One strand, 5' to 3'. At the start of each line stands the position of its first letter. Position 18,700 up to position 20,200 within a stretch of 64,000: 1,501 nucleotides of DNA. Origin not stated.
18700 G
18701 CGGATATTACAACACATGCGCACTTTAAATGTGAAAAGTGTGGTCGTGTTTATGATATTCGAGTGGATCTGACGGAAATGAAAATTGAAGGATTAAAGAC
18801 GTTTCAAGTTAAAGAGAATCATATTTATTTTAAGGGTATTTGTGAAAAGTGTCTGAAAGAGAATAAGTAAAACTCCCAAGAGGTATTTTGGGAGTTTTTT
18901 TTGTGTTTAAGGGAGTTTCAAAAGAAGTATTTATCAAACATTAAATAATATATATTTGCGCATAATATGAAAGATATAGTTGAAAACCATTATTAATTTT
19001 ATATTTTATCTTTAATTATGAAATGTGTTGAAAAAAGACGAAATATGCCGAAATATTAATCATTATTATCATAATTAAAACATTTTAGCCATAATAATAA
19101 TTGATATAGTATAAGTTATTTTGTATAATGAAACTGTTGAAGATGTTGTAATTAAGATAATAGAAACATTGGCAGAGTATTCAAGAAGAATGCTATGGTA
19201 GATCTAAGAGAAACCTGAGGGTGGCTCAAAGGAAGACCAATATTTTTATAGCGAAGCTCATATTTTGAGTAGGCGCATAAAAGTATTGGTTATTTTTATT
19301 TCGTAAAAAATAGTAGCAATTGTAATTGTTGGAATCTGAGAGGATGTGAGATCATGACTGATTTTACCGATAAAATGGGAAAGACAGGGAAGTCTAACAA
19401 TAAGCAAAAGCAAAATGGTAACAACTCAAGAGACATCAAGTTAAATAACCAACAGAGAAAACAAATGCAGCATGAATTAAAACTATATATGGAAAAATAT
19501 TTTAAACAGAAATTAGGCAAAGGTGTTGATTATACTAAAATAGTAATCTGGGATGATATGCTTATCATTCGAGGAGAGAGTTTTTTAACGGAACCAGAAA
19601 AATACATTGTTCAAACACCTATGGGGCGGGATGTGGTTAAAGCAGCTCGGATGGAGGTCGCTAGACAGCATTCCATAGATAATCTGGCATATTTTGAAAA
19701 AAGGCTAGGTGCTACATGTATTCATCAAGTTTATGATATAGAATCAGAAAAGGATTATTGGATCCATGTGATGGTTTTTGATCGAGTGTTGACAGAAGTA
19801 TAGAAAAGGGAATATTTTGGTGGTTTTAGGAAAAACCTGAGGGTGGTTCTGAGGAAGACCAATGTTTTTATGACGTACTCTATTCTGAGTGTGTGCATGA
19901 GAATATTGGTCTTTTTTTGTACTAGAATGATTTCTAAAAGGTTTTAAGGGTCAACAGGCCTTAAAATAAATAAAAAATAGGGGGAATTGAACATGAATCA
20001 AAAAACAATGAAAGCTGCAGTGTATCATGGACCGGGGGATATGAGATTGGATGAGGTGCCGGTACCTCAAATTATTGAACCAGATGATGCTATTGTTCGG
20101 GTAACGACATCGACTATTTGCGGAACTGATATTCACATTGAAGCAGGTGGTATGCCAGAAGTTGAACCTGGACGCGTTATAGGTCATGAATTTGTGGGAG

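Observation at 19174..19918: Pair of conserved ~110-nt leader elements upstream of two consecutive genes (hypothetical protein and Zn-ADH)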

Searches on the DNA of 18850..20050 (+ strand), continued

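Call 25: search_with_rna_model(model_id=R1, sources=[window, L002, L003, L007, L008, L009, L010, L011, L012, L013, L014, L015, L016, L017, L018, L019, L020, L021, L022, L023, L024, L025, L026, L027, L028, L029, L030, L031, L032, L033, L034, L035, L036, L037, L038, L039, L040, L041, L042, L043, L044, L045, L046, L047, L048, L049, L050, L051, L052, L053, L054, L055, L056, L057, L058, L059, L060, L061, L062, L063, L064, L065, L066, L067, L068, L069, L070, L071, L072, L073, L074, L075, L076, L077, L078, L079, L080, L081, L082, L083, L084, L085, L086], max_evalue=1, make_alignment=true)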
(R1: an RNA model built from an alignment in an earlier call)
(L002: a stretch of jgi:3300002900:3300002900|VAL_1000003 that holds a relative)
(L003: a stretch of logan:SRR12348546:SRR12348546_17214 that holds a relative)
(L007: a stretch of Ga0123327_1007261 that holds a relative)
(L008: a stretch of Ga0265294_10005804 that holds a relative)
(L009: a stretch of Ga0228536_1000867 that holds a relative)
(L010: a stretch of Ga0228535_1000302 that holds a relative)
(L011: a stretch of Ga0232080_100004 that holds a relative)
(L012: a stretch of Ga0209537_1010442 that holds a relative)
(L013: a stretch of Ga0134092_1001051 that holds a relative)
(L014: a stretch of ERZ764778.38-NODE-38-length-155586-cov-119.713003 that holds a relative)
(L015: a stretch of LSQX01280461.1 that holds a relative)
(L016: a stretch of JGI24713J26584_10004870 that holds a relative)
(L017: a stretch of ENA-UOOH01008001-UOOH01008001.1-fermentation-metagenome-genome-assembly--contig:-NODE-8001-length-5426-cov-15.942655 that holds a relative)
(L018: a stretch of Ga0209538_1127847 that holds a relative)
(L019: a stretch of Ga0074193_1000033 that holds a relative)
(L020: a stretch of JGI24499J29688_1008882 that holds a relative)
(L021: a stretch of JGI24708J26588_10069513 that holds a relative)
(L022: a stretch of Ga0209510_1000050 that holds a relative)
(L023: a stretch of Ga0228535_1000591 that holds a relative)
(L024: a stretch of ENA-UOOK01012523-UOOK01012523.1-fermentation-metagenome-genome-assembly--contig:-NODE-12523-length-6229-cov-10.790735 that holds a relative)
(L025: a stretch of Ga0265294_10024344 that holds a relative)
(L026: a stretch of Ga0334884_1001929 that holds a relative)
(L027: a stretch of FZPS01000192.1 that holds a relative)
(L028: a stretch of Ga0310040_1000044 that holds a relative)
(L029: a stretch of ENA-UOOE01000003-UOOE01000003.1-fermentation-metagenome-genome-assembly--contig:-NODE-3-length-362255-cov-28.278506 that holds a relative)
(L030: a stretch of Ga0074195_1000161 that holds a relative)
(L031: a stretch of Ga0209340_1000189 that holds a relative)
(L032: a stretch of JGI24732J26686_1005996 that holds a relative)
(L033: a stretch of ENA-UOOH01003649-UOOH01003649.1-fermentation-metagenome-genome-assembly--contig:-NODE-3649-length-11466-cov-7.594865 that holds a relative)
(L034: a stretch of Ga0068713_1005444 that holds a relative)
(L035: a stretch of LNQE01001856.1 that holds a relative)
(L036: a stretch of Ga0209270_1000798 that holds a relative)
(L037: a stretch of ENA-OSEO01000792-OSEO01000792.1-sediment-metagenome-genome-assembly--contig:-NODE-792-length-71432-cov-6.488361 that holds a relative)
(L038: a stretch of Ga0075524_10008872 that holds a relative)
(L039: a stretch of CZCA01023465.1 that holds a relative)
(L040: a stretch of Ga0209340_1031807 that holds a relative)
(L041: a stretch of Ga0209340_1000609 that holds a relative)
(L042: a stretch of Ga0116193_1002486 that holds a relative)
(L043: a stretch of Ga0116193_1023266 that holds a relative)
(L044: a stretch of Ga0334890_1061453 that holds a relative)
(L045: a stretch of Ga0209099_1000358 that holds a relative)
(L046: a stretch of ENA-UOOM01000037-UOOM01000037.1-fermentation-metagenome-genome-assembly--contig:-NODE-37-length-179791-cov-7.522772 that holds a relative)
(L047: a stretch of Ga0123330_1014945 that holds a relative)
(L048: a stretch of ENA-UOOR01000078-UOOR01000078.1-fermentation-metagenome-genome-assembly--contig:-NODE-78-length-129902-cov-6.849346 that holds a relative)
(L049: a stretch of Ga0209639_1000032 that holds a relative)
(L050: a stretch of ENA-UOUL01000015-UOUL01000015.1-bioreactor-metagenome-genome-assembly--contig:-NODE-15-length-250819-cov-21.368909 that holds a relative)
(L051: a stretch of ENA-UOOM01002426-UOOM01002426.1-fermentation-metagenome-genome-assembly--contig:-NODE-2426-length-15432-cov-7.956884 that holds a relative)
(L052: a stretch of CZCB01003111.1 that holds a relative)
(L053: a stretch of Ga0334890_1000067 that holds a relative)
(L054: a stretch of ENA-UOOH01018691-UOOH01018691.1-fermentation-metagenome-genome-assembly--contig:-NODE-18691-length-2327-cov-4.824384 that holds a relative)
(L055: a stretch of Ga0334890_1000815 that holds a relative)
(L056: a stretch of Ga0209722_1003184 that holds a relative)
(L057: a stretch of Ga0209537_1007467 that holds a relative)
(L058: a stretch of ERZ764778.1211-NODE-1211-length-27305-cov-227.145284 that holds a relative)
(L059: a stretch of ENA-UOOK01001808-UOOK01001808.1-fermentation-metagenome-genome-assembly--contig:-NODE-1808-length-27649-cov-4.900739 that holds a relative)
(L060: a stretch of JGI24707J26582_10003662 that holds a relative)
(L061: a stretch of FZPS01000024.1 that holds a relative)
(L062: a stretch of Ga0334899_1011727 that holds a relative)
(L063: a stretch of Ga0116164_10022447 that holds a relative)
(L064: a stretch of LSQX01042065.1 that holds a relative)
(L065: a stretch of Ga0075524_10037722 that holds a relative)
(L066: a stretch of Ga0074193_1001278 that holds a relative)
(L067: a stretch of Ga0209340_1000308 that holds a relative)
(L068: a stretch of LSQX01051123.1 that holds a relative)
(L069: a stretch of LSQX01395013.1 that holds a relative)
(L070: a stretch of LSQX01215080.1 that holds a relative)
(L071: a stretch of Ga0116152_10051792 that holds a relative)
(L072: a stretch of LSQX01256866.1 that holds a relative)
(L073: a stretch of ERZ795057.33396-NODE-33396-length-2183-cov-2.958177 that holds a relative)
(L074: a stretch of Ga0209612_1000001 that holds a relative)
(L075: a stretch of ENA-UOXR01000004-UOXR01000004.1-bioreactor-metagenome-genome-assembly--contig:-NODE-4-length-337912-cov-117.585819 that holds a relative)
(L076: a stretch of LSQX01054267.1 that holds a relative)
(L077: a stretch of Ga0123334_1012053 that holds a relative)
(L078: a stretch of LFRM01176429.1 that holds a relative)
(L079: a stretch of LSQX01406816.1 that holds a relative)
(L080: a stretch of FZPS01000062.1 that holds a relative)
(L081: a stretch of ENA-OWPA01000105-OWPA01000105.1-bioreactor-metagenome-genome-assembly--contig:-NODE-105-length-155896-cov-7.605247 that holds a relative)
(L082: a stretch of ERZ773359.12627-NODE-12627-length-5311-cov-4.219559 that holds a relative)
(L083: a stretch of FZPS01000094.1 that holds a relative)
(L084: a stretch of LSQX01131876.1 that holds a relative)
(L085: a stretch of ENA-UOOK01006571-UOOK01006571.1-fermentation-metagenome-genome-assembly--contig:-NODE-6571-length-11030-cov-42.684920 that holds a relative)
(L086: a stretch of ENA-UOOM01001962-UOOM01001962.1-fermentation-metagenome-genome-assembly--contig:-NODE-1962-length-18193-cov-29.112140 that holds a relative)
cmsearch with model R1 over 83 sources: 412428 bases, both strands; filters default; matches with E-value up to 1: 190.
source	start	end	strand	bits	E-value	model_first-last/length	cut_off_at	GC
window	19192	19244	+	73.9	6.5e-15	1-53/53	no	0.43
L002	2796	2848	+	73.6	7.9e-15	1-53/53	no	0.4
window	19814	19866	+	71.8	2.2e-14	1-53/53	no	0.42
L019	3284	3336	+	68.2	1.7e-13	1-53/53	no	0.43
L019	2911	2963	+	66.9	3.5e-13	1-53/53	no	0.42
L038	2946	2998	+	65.6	7.5e-13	1-53/53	no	0.42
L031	911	963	+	64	1.8e-12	1-53/53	no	0.42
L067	2888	2941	+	63.8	2e-12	1-53/53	no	0.5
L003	3448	3501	+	63.2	2.9e-12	1-53/53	no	0.43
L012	838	891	+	63.2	2.9e-12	1-53/53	no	0.43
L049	5176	5228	+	61.5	7.7e-12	1-53/53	no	0.45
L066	2946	2998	+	61.5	7.7e-12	1-53/53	no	0.45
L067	2304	2356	+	61.1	9.8e-12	1-53/53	no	0.51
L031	2946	2998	+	60.1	1.7e-11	1-53/53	no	0.42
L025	2533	2586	+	59.5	2.4e-11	1-53/53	no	0.46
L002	3468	3520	+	59.1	3.1e-11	1-53/53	no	0.43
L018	872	924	+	58.2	5.2e-11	1-53/53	no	0.42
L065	1362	1414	+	58.2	5.2e-11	1-53/53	no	0.42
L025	521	573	+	57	9.8e-11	1-53/53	no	0.43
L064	1034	1086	+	56.7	1.2e-10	1-53/53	no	0.49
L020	844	898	+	56.5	1.3e-10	1-53/53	no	0.51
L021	933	987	+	56.5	1.3e-10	1-53/53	no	0.51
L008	2880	2933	+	55.8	2e-10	1-53/53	no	0.44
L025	2791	2844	+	55.4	2.4e-10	1-53/53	no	0.46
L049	2921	2974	+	54.7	3.7e-10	1-53/53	no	0.43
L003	2860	2916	+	54.4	4.5e-10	1-53/53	no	0.51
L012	250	306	+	54.4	4.5e-10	1-53/53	no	0.51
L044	442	495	+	53.7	6.6e-10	1-53/53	no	0.41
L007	2921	2974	+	53.4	7.8e-10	1-53/53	no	0.43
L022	2921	2974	+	53.4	7.8e-10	1-53/53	no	0.43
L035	2972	3024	+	53.3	8.3e-10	1-53/53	no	0.47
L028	2921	2973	+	52.8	1.1e-09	1-53/53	no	0.47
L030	2921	2973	+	52.8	1.1e-09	1-53/53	no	0.47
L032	1763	1815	+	52.8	1.1e-09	1-53/53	no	0.47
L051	738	791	+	52.8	1.1e-09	1-53/53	no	0.39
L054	739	792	+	52.8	1.1e-09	1-53/53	no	0.39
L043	283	334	+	52.8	1.1e-09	1-53/53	no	0.42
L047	1019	1070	+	52.8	1.1e-09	1-53/53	no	0.42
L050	895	948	+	52.7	1.2e-09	1-53/53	no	0.46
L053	2928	2981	+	52.7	1.2e-09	1-53/53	no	0.46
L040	579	633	+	52.4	1.3e-09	1-53/53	no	0.44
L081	2945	2998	+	52.2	1.5e-09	1-53/53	no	0.48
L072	800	852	+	52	1.7e-09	1-53/53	no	0.43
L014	2950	3004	+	51.3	2.6e-09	1-53/53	no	0.42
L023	2302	2354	+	50.7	3.6e-09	1-53/53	no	0.42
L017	2303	2358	+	50.5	3.9e-09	1-53/53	no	0.32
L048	2329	2380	+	50.5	3.9e-09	1-53/53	no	0.42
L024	2904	2957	+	50.3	4.6e-09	1-53/53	no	0.46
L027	2760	2813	+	50.3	4.6e-09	1-53/53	no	0.5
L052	2887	2940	+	50.3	4.6e-09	1-53/53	no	0.5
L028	976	1028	+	50.2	4.7e-09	1-53/53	no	0.43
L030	976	1028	+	50.2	4.7e-09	1-53/53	no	0.43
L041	4522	4574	+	50.2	4.7e-09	1-53/53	no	0.43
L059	2928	2981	+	49.7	6.4e-09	1-53/53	no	0.44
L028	3105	3157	+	49.5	7e-09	1-53/53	no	0.51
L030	3105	3157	+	49.5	7e-09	1-53/53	no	0.51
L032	1947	1999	+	49.5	7e-09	1-53/53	no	0.51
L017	108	163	+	48.8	1.1e-08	1-53/53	no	0.39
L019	1415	1470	+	48.6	1.2e-08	1-53/53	no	0.34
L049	2309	2360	+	48.6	1.2e-08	1-53/53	no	0.37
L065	814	866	+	48.4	1.3e-08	1-53/53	no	0.45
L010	3017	3070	+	48.4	1.4e-08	1-53/53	no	0.35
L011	3017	3070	+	48.4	1.4e-08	1-53/53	no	0.35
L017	708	762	+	48.2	1.5e-08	1-53/53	no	0.49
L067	3098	3151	+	48.1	1.6e-08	1-53/53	no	0.52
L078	1500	1553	+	48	1.7e-08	1-53/53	no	0.5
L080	1032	1085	+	48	1.7e-08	1-53/53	no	0.5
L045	2389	2440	+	47.9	1.8e-08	1-53/53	no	0.42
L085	2927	2979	+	47.9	1.8e-08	1-53/53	no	0.42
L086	2927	2979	+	47.9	1.8e-08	1-53/53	no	0.42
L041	2332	2385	+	47.4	2.4e-08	1-53/53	no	0.31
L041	3170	3224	+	47.3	2.5e-08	1-53/53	no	0.47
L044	1045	1098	+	47.2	2.6e-08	1-53/53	no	0.44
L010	2309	2379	+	46.4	4.2e-08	1-53/53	no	0.52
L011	2309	2379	+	46.4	4.2e-08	1-53/53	no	0.52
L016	3078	3133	+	46.2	4.7e-08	1-53/53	no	0.48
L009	2344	2412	+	45.9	5.6e-08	1-53/53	no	0.49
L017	2904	2957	+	45.6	6.6e-08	1-53/53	no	0.44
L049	4586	4637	+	45.5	6.9e-08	1-53/53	no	0.46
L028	2317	2368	+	45.3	7.8e-08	1-53/53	no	0.37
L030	2317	2368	+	45.3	7.8e-08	1-53/53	no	0.37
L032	1159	1210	+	45.3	7.8e-08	1-53/53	no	0.37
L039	432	486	+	45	9.2e-08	1-53/53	no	0.42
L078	1376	1429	+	44.8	1e-07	1-53/53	no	0.52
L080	908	961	+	44.8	1e-07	1-53/53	no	0.52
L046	2898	2952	+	44.8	1.1e-07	1-53/53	no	0.56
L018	256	309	+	44.2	1.5e-07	1-53/53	no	0.39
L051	1330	1384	+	44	1.6e-07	1-53/53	no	0.47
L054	1331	1385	+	44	1.6e-07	1-53/53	no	0.47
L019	3095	3147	+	43.9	1.7e-07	1-53/53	no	0.4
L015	825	879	+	43.8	1.9e-07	1-53/53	no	0.55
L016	2903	2957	+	43.8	1.9e-07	1-53/53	no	0.55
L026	1275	1327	+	43.6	2.1e-07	1-53/53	no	0.42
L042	2310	2360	+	43.4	2.3e-07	1-53/53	no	0.51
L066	2344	2395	+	43.2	2.5e-07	1-53/53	no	0.44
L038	2329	2381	+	43.1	2.6e-07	1-53/53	no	0.4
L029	2895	2950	+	42.9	3e-07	1-53/53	no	0.48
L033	2895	2950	+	42.9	3e-07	1-53/53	no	0.48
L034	2881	2934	+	41.8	5.5e-07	1-53/53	no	0.5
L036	2881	2934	+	41.8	5.5e-07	1-53/53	no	0.5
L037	2881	2934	+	41.8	5.5e-07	1-53/53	no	0.5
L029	2286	2338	+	41.4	7.2e-07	1-53/53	no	0.45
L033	2286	2338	+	41.4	7.2e-07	1-53/53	no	0.45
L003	2621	2673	-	41.3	7.4e-07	1-53/53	no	0.42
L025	1927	1980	+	41.3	7.8e-07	1-53/53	no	0.43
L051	620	672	+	41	8.9e-07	1-53/53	no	0.43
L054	621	673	+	41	8.9e-07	1-53/53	no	0.43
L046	3067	3121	+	41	9e-07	1-53/53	no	0.53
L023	2193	2245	+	41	9.1e-07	1-53/53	no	0.34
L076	797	850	+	40.9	9.6e-07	1-53/53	no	0.39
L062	518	569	+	40.8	9.9e-07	1-53/53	no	0.38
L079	2310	2363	+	40.3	1.3e-06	1-53/53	no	0.44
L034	2376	2428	+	40.1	1.5e-06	1-53/53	no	0.47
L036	2376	2428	+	40.1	1.5e-06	1-53/53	no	0.47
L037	2376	2428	+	40.1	1.5e-06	1-53/53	no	0.47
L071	1729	1780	+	39.9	1.7e-06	1-53/53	no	0.37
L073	615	666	+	39.9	1.7e-06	1-53/53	no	0.37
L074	2880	2931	+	39.9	1.7e-06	1-53/53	no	0.37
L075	2880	2931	+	39.9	1.7e-06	1-53/53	no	0.37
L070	1487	1540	+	39.6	2e-06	1-53/53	no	0.41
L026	680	735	+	39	2.8e-06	1-53/53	no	0.46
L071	1163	1216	+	39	2.8e-06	1-53/53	no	0.39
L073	50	103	+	39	2.8e-06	1-53/53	no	0.39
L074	2314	2367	+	39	2.8e-06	1-53/53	no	0.39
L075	2314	2367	+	39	2.8e-06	1-53/53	no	0.39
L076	1369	1419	+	38.7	3.3e-06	1-53/53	no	0.55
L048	2902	2958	+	38.7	3.3e-06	1-53/53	no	0.49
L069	2331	2387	+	38.7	3.4e-06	1-53/53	no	0.4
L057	2352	2406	+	38.6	3.6e-06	1-53/53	no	0.47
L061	168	222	+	38.6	3.6e-06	1-53/53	no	0.47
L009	3042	3096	+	38.4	4e-06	1-53/53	no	0.38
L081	3069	3122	+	38.3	4.1e-06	1-53/53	no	0.46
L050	52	106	+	38.3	4.1e-06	1-53/53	no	0.44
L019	2306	2357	+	38.1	4.7e-06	1-53/53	no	0.4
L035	2287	2338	+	38.1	4.7e-06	1-53/53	no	0.42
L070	916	972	+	38.1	4.8e-06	1-53/53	no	0.4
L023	2881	2934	+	37.8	5.6e-06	1-53/53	no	0.54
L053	2132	2186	+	37.7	5.7e-06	1-53/53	no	0.45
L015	125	176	+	37.4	7e-06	1-53/53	no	0.44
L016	2203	2254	+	36.8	9.5e-06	1-53/53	no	0.42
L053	1940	1992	-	36.8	9.6e-06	1-53/53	no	0.49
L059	1939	1991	-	36.8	9.6e-06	1-53/53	no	0.49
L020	240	296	+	36.7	1e-05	1-53/53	no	0.56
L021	329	385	+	36.7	1e-05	1-53/53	no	0.56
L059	2131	2185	+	36.6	1.1e-05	1-53/53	no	0.47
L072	209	263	+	36.4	1.2e-05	1-53/53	no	0.35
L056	2928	2980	+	36.1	1.4e-05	1-53/53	no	0.47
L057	2928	2980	+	36.1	1.4e-05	1-53/53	no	0.47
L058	2928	2980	+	36.1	1.4e-05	1-53/53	no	0.47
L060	2928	2980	+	36.1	1.4e-05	1-53/53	no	0.47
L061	744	796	+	36.1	1.4e-05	1-53/53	no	0.47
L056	2352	2406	+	36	1.5e-05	1-53/53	no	0.51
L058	2352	2406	+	36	1.5e-05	1-53/53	no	0.51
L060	2352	2406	+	36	1.5e-05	1-53/53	no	0.51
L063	1504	1556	+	35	2.7e-05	1-53/53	no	0.49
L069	2899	2951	+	35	2.8e-05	1-53/53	no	0.4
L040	1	39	+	34.8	3.1e-05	17-53/53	5'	0.38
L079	2881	2933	+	34.7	3.2e-05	1-53/53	no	0.45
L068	2314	2365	+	34.2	4.3e-05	1-53/53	no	0.46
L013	2964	3021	+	34.1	4.4e-05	1-53/53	no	0.47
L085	2301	2353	+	34.1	4.6e-05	1-53/53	no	0.4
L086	2301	2353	+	34.1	4.6e-05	1-53/53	no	0.4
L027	2196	2248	+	33.9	5.2e-05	1-53/53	no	0.49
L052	2323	2375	+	33.9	5.2e-05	1-53/53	no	0.49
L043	866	921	+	33.7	5.7e-05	1-53/53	no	0.59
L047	1602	1657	+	33.7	5.7e-05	1-53/53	no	0.59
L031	2327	2380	+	33.6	6.2e-05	1-53/53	no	0.41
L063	2040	2092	+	33.4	6.9e-05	1-53/53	no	0.49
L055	2369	2419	+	33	8.6e-05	1-53/53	no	0.47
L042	2908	2963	+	32.6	0.00011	1-53/53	no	0.55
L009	2909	2972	+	32.6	0.00011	1-53/53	no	0.45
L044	325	377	+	32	0.00015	1-53/53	no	0.43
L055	2947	2999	+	31.3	0.00022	1-53/53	no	0.49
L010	2877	2939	+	29.9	0.00049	1-53/53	no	0.4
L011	2877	2939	+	29.9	0.00049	1-53/53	no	0.4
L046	2213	2264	+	29.5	0.00061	1-53/53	no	0.44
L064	445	499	+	29.3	0.00072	1-53/53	no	0.35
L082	1104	1155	+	27.5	0.0019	1-53/53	no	0.6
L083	1434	1485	+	27.5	0.0019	1-53/53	no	0.6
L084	2812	2863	+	27.5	0.0019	1-53/53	no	0.6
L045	2975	3031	+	27.3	0.0022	1-53/53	no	0.58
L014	2371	2422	+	26.2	0.0041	1-53/53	no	0.54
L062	1114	1168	+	24.5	0.011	1-53/53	no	0.56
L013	2440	2494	+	24.5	0.011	1-53/53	no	0.35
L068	2922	2972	+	22.8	0.028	1-53/53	no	0.47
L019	2007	2061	+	22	0.044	1-53/53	no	0.42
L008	2301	2354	+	18.8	0.28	1-53/53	no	0.43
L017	4378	4429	+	17.5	0.58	1-53/53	no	0.46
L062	603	631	-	17.4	0.6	1-53/53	no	0.24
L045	2463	2497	-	16.8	0.87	1-53/53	no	0.26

Alignment A4: 150 matches aligned to the model, 87 columns, each read 5' to 3' on its own strand. Consensus structure (alignment columns), stored with it:
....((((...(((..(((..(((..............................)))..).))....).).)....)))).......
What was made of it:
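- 19192..19244 (+): Copy A of the RNA hairpin. P1 19196-19199/19236-19239; P2 19203-19205/19230-19232; P3 19208-19210/19225-19227; P4 19213-19215/19220-19222; variable loop 19216-19219. Half-sites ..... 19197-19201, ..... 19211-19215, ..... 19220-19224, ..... 19234-19238. Covariance model 73.9 bits, E 6.5e-15 (call 25).
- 19814..19866 (+): Copy B of the RNA hairpin; P1 (19818-19821/19858-19861) begins 14 nt after the DUF2294 stop codon. Covariance model 71.8 bits, E 2.2e-14 (call 25).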
